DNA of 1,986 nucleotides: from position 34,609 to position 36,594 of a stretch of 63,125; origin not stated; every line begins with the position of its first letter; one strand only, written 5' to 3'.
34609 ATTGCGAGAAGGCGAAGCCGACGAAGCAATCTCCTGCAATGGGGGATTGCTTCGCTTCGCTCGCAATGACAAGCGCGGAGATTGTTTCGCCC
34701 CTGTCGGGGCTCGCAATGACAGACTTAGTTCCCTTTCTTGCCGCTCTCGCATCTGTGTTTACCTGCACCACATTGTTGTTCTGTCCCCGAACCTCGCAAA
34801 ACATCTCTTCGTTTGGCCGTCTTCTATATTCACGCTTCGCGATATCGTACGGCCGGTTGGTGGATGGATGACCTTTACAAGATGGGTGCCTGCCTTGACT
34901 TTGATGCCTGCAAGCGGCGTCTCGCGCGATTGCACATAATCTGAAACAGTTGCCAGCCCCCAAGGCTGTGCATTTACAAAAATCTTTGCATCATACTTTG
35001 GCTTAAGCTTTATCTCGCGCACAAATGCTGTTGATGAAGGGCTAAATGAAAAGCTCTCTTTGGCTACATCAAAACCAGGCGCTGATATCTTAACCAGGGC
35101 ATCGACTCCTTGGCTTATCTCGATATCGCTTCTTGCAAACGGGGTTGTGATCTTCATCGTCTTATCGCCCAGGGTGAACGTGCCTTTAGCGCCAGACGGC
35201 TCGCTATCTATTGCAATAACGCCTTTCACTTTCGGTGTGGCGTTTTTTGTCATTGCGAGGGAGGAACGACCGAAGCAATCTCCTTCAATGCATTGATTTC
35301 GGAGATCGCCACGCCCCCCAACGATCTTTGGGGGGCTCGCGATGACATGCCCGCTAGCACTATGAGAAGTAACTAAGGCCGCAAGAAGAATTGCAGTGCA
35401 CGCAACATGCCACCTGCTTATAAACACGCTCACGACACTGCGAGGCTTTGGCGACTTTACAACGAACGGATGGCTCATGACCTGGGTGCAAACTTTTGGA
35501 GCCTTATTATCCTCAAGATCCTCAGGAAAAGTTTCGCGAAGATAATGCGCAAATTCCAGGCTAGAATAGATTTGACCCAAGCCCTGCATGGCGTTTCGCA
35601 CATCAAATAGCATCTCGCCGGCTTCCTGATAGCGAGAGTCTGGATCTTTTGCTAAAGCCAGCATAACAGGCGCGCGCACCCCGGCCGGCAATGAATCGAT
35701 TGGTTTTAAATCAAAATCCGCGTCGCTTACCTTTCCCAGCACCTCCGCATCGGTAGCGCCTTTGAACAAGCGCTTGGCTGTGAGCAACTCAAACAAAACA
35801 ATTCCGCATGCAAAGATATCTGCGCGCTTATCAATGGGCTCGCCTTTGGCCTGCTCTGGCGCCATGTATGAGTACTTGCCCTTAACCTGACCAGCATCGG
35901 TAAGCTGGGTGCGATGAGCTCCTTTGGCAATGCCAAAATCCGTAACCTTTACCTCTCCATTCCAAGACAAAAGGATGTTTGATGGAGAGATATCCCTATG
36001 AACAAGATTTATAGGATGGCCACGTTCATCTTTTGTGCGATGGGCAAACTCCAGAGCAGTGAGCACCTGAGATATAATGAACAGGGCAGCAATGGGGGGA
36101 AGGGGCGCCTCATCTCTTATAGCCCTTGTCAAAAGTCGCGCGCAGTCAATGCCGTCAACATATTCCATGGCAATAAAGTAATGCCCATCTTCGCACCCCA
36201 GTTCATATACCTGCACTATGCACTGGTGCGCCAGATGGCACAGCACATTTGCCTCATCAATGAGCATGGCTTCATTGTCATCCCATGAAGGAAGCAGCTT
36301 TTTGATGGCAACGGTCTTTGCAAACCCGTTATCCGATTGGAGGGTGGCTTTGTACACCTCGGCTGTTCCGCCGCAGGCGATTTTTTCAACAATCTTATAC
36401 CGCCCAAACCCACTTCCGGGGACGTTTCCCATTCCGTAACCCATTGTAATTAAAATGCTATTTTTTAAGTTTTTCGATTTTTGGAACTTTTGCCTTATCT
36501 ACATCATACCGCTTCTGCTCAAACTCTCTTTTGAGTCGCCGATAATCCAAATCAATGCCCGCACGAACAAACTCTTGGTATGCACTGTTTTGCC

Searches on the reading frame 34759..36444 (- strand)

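Call 38: search_protein_families(library=pfam, proteins=[window:34759-36444:-], max_evalue=0.0001)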
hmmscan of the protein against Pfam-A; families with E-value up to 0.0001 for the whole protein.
window:34759-36444:- (561 aa): 2 families
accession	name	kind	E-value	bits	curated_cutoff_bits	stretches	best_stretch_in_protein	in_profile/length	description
PF00069.31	Pkinase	-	1.2e-39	136.8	31.7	1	16-272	1-252/263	Protein kinase domain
PF07714.23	PK_Tyr_Ser-Thr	-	5.2e-31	108.3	23.1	1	17-271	2-248/258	Protein tyrosine and serine/threonine kinase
